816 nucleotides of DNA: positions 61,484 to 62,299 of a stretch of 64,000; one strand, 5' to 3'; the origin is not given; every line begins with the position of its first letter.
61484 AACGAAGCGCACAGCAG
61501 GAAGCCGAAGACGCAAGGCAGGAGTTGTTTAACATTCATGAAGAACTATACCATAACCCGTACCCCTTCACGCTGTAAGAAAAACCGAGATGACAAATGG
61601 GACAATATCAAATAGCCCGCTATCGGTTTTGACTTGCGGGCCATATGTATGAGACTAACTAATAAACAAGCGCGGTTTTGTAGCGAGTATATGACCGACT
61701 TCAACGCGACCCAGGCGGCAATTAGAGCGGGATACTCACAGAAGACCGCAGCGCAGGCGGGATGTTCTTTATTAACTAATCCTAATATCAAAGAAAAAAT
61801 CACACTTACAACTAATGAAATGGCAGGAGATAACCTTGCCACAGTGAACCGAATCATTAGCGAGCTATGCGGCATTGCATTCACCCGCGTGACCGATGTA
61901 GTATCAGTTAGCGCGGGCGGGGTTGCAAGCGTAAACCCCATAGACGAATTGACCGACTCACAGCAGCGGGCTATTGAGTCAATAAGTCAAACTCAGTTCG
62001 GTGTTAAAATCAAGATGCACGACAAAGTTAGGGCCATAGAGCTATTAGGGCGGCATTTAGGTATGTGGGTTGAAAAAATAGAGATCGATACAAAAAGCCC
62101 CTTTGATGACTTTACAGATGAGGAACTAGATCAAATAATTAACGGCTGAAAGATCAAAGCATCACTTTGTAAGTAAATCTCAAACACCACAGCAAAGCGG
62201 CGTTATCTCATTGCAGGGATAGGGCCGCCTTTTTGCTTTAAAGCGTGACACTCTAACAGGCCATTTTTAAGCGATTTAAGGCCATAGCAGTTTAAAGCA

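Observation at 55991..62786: PICI / phage-satellite-like 6.6-kb island integrated into the initiator tRNA-fMet gene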

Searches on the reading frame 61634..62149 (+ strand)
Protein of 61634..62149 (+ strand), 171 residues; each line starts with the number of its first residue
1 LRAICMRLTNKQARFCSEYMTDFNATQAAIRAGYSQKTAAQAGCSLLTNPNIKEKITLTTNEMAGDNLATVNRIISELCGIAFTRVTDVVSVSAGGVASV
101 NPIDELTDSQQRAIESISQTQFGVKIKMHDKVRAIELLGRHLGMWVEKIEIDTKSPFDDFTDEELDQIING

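Call 7: search_protein_families(library=pfam, proteins=[window:61634-62149:+], max_evalue=0.01)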
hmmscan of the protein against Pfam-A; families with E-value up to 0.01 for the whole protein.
window:61634-62149:+ (171 aa): 1 family
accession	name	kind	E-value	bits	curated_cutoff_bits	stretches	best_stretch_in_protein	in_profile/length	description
PF03592.21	Terminase_2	-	3.6e-38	131.8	26.1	1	8-153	1-139/141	Terminase small subunit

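Call 8: search_protein_families(library=phrogs, proteins=[window:61634-62149:+], max_evalue=0.01)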
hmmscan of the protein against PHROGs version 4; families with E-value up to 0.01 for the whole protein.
window:61634-62149:+ (171 aa): 7 families
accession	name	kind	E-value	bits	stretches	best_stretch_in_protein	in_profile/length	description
phrog_51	-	head and packaging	3.2e-42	146.1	1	6-164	87-239/261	terminase small subunit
phrog_2606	-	head and packaging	9.2e-25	88.6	2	8-114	89-196/310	terminase small subunit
phrog_17390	-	unknown function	5.8e-21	75.1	1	6-71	1-66/69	-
phrog_641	-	head and packaging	3.6e-10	41.6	1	6-64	1-59/162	terminase small subunit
phrog_5334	-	head and packaging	3.2e-05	25.2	1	10-65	19-75/162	terminase small subunit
phrog_21070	-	unknown function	0.00012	23.1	1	8-107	78-166/222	-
phrog_38076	-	unknown function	0.006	15.1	1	32-127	730-816/1487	-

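Call 15: find_encoding_contigs(protein=window:61634-62149:+, flank=10000, max_places=6)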
Protein window:61634-62149:+ (171 aa): no gene with exactly this product is on record in the collection.

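Call 16: search_dna_similar(query=window:61634-62149:+, collection=phages, mode=protein, max_rows=25)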
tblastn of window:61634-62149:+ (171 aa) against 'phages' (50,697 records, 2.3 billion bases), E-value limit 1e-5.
Records with a match: 401; places in all: 401; records where one place covers at least 80% of the query: 280.
Best place of each record, by identity: <60% 401.
By first word of the organism name: Streptococcus 118; Staphylococcus 38; Bacillus 32; Pseudomonas 22; Lactobacillus 18; Vibrio 17; Ralstonia 15; Bacteriophage 14; Burkholderia 13; Brevibacillus 11; and 40 more.
By host as written in the record: - 48; Brevibacillus laterosporus 11; Staphylococcus aureus 9; Pseudomonas aeruginosa 8; Bacillus subtilis 8; Staphylococcus epidermidis 7; Streptococcus thermophilus 7; Bacillus megaterium 6; and 218 more.
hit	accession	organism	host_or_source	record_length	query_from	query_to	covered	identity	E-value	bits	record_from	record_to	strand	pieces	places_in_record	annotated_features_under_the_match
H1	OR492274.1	Fusobacterium phage phiPaco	Fusobacterium necrophorum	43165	10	171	95%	36.9%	2e-26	110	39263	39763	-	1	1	terminase small subunit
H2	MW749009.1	Bacillus phage vB_BspP_Dartukuta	Bacillus sp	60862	8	150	84%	41.4%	4e-20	92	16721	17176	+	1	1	putative terminase small subunit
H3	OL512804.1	Hafnia phage Pocitis76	Hafnia sp.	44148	6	168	95%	35.3%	3e-19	89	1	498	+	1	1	terminase small subunit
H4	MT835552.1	Bacteriophage sp.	human fecal samples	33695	7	145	81%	40.3%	6e-26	108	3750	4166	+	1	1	record has no annotation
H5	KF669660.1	Bacillus phage Pony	Bacillus megaterium Km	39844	7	150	84%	38.6%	3e-24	103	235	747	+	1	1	terminase small subunit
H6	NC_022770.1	Bacillus phage Pony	Bacillus megaterium Km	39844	7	150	84%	38.6%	3e-24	103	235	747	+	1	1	terminase small subunit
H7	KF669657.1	Bacillus phage poppyseed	Bacillus megaterium Km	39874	7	150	84%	38.6%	3e-24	103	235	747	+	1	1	terminase small subunit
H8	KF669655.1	Bacillus phage Page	Bacillus megaterium Km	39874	7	150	84%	38.6%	3e-24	103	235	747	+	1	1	terminase small subunit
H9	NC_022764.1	Bacillus phage Page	Bacillus megaterium Km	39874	7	150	84%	38.6%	3e-24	103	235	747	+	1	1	terminase small subunit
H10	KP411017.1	Bacillus phage Palmer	Bacillus megaterium strain Km Sp-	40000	7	150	84%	38.6%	3e-24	103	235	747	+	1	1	small terminase subunit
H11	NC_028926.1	Bacillus phage Palmer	Bacillus megaterium strain Km Sp-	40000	7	150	84%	38.6%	3e-24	103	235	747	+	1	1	terminase small subunit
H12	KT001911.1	Bacillus phage Pavlov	Bacillus megaterium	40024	7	150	84%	38.6%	3e-24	103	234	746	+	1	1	terminase small subunit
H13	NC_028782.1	Bacillus phage Pavlov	Bacillus megaterium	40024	7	150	84%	38.6%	3e-24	103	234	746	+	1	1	terminase small subunit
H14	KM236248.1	Bacillus phage Pookie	Bacillus megaterium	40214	7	150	84%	38.6%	3e-24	103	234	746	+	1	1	terminase small subunit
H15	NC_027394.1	Bacillus phage Pookie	Bacillus megaterium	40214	7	150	84%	38.6%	3e-24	103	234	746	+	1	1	terminase small subunit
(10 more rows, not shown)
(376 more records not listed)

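Call 18: find_homologous_proteins(query=window:61634-62149:+, max_evalue=0.00001)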
Query window:61634-62149:+ (171 aa): 7861 proteins with E <= 0.00001 among 8000 candidates; the best 120 are listed.
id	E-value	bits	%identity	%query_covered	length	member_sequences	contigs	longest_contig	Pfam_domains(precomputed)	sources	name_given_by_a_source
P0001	3.6e-100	350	98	97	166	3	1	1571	PF03592.22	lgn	-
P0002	4.0e-56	207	58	94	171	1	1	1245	PF03592.22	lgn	-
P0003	1.9e-54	202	57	96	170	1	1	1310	PF03592.22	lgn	-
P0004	2.7e-54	201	57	97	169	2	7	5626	PF03592.22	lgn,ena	-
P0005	5.7e-54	200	58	96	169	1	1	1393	PF03592.22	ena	-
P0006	2.6e-53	198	57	97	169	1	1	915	PF03592.22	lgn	-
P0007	5.4e-53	197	56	96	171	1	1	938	PF03592.22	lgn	-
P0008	3.6e-52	194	54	98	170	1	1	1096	PF03592.22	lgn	-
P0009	6.8e-39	151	38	82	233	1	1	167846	PF03592.22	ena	-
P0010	4.4e-37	145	49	91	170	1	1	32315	PF03592.22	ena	-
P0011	1.2e-36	144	48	91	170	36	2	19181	PF03592.22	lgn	-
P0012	2.1e-36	143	46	95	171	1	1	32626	PF03592.22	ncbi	-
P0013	2.4e-36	143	46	96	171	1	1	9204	PF03592.22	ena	-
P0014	2.8e-36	143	45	96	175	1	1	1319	PF03592.22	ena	-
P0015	3.2e-36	143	48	92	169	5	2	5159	PF03592.22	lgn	-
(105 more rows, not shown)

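Call 20: find_encoding_contigs(protein=P0004, flank=10000, max_places=4)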
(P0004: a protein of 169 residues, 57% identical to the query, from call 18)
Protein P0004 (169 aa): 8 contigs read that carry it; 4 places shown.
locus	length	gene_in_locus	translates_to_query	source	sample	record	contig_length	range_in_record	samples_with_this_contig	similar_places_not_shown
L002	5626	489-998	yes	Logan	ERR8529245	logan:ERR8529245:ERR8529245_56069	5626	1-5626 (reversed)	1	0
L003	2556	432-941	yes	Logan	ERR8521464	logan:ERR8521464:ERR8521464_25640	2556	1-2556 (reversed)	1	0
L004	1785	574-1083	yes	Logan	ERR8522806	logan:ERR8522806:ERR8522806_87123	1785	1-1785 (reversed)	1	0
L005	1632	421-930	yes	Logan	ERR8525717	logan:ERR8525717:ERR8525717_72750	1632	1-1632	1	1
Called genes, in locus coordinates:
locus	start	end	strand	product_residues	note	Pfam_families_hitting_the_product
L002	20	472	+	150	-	-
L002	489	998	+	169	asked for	PF03592:Terminase_2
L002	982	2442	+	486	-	-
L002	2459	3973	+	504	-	-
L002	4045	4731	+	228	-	-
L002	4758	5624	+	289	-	?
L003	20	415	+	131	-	-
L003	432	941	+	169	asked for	PF03592:Terminase_2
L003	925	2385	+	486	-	-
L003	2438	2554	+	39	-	?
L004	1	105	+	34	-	?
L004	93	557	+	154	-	-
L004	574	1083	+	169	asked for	PF03592:Terminase_2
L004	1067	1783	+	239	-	?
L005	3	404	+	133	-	?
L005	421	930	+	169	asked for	PF03592:Terminase_2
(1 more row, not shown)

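Call 24: search_protein_families(library=pfam, proteins=[L002:20-472:+, L002:982-2442:+, L002:2459-3973:+, L002:4045-4731:+, L002:4758-5624:+], max_evalue=0.01)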
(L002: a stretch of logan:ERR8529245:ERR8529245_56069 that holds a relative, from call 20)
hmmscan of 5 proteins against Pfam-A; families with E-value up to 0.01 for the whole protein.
L002:20-472:+ (150 aa): 0 families

L002:982-2442:+ (486 aa): 1 family
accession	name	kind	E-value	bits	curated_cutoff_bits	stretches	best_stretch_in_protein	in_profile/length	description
PF03237.21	Terminase_6N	-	0.0023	18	22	1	69-252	4-178/215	Terminase large subunit, T4likevirus-type, N-terminal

L002:2459-3973:+ (504 aa): 1 family
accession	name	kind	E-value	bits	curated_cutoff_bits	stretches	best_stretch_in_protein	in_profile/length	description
PF13264.11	DUF4055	-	0.0057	17.2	25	0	337-415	58-135/140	Domain of unknown function (DUF4055)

L002:4045-4731:+ (228 aa): 2 families
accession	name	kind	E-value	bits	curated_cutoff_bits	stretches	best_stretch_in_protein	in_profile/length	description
PF02403.27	Seryl_tRNA_N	-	0.0014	19.2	28.2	1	41-112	31-101/108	Seryl-tRNA synthetase N-terminal domain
PF10498.14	IFT57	-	0.0065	15.9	40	1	2-91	251-340/360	Intra-flagellar transport protein 57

L002:4758-5624:+ (289 aa): 1 family
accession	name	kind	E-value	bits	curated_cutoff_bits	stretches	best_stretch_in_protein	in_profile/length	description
PF20036.5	Gp13-like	-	0.00019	21.3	26.4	1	8-285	4-280/313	Major capsid protein 13-like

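Call 25: find_encoding_contigs(protein=P0010, flank=10000, max_places=3)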
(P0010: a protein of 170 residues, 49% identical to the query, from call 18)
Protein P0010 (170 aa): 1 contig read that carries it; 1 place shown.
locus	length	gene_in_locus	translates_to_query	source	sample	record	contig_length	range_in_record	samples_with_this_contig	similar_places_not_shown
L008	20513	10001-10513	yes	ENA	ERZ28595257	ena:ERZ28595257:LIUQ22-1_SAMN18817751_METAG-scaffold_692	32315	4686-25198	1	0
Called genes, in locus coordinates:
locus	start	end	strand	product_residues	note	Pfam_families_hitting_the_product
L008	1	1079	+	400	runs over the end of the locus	PF10926:DUF2800, PF12705:PDDEXK_1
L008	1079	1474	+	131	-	-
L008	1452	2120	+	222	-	PF10991:Enc34_ssDNA-bd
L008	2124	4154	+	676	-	PF00476:DNA_pol_A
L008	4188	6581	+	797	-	PF05272:VapE-like_dom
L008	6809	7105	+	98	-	-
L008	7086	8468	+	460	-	PF00176:SNF2-rel_dom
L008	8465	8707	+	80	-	-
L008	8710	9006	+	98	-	-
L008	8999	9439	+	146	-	-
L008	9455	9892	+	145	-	-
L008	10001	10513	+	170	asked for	PF03592:Terminase_2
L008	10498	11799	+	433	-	PF03237:Terminase_6N, PF04466:Terminase_3 (weak)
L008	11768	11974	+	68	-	-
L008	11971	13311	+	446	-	-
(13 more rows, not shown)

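Call 26: find_encoding_contigs(protein=P0012, flank=10000, max_places=3)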
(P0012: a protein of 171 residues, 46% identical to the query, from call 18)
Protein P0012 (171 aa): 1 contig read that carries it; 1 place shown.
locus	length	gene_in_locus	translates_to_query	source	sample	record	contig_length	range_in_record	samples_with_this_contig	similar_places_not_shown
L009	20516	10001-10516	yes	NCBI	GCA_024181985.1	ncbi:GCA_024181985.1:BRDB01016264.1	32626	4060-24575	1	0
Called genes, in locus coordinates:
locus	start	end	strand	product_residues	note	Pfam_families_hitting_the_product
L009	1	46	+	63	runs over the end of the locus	-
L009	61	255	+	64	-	-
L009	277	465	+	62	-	-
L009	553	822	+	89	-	-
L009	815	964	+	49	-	-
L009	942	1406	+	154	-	PF05565:Sipho_Gp157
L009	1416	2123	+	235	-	-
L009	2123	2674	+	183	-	-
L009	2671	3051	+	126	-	-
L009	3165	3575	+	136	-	PF05866:RusA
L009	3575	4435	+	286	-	PF09681:Phage_rep_org_N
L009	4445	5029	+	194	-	-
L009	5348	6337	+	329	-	PF01555:N6_N4_Mtase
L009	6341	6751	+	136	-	-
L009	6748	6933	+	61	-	-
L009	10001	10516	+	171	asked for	PF03592:Terminase_2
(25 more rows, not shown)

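Call 30: find_related_loci(query=A3, collection=viral_contigs, flank=10000)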
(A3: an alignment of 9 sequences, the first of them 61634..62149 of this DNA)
Query A3 (171 aa) in viral_contigs; peptide patterns used: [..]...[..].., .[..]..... (x = any residue, [..] = any of these).
517 stretches matched a pattern; 412 encode a relative of the query (tblastn E <= 1e-3); the best 80 are kept; 80 distinct loci.
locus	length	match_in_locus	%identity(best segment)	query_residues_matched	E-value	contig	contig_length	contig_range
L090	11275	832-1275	45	3-151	7e-39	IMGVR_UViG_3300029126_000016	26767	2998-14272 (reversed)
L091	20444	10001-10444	45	3-151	7e-39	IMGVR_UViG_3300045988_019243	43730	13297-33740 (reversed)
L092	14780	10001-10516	42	8-169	2e-36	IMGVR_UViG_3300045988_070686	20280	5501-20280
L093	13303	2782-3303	41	7-169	1e-36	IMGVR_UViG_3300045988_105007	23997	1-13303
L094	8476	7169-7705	40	6-170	1e-36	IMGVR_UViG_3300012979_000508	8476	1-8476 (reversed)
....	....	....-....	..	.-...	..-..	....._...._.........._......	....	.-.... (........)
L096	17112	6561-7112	40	7-165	3e-33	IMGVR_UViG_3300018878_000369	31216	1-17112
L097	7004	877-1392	41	8-169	8e-36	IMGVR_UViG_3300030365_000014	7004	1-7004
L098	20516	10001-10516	42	8-169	1e-35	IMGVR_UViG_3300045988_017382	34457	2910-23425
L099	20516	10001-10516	42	8-169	1e-35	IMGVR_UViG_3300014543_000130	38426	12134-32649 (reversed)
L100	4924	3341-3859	40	7-156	2e-34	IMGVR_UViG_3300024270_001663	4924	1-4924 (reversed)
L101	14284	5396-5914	40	7-156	2e-34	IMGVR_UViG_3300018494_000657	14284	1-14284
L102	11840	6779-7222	42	8-156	3e-34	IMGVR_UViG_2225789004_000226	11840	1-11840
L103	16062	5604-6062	44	7-157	7e-34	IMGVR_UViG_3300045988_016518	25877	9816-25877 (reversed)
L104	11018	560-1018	43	7-157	3e-33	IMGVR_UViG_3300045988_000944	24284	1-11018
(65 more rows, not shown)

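Call 53: search_protein_families(library=padloc, proteins=[window:61649-62149:+], max_evalue=0.01)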
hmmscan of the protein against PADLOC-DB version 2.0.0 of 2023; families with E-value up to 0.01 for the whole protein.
window:61649-62149:+ (166 aa): 0 families

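Call 58: search_solved_structures(query=window:61649-62149:+, max_evalue=0.01, show_alignments=1)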
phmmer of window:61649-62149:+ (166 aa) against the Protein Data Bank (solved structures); distinct sequences matched with E-value up to 0.01: 4.
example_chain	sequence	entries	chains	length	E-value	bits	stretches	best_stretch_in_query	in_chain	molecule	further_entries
3zqp_A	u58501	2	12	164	8.6e-13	51.8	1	2-90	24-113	TERMINASE SMALL SUBUNIT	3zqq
4zc3_A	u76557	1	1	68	2.1e-07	34.3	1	2-57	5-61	Terminase small subunit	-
2cmp_A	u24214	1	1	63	4.6e-07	33.2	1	2-51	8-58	TERMINASE SMALL SUBUNIT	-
21di_E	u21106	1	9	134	0.00073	22.8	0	6-65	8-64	Pam5 small terminase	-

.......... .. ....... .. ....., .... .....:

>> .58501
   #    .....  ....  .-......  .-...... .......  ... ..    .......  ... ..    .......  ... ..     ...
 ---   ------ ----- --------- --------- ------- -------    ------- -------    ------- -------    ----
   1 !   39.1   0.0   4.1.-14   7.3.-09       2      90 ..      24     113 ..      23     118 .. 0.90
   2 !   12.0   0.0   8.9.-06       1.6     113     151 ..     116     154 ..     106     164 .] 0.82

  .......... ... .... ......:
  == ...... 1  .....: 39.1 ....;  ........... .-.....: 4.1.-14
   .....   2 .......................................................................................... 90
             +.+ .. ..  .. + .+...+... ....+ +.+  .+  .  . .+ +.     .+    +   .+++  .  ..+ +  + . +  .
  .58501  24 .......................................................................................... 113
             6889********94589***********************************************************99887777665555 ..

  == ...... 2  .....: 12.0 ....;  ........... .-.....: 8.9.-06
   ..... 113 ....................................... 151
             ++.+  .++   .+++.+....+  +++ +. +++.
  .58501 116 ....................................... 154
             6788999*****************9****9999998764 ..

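Call 66: find_related_loci(query=A3, collection=metagenome_contigs, flank=10000)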
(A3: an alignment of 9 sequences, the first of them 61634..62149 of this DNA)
Query A3 (171 aa) in metagenome_contigs; peptide patterns used: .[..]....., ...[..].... (x = any residue, [..] = any of these).
600 stretches matched a pattern (row limit reached: there are more); 28 encode a relative of the query (tblastn E <= 1e-3); 28 distinct loci.
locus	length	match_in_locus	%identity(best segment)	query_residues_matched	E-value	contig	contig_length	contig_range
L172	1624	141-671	41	3-160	3e-34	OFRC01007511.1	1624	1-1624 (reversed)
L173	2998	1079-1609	41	3-160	8e-34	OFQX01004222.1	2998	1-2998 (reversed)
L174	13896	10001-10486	40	3-150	5e-31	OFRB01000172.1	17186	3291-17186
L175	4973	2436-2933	42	1-150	2e-29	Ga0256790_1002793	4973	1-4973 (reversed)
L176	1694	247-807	37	6-171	8e-30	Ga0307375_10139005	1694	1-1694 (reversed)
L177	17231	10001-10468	38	6-145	2e-28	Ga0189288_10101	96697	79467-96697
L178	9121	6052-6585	39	3-165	1e-28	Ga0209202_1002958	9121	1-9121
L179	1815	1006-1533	37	8-154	1e-28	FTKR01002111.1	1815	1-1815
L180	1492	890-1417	37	3-154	4e-24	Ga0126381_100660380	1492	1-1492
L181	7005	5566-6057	37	8-145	4e-23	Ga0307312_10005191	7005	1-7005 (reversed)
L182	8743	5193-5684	37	8-145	4e-23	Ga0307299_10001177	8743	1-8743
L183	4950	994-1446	38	4-143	1e-21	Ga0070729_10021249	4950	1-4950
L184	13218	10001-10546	32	8-168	4e-21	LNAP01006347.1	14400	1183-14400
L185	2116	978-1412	30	8-157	5e-21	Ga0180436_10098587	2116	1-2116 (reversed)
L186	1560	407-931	30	4-154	2e-20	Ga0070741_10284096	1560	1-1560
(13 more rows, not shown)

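Call 72: find_encoding_contigs(protein=P0001, flank=5000, max_places=4)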
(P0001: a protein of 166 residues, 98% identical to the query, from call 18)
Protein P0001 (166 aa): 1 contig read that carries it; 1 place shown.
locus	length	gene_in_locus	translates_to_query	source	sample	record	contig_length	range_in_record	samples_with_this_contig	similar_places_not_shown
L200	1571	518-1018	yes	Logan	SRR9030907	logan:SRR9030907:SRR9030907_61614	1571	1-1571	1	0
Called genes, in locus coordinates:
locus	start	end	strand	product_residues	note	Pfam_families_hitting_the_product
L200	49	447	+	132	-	-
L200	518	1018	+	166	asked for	PF03592:Terminase_2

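Call 73: search_protein_families(library=ncbifam, proteins=[window:61649-62149:+, L170:2452-3027:+], max_evalue=0.001)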
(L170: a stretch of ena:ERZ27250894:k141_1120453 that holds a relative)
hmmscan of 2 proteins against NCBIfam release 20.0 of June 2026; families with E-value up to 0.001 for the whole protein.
window:61649-62149:+ (166 aa): 0 families

L170:2452-3027:+ (191 aa): 0 families
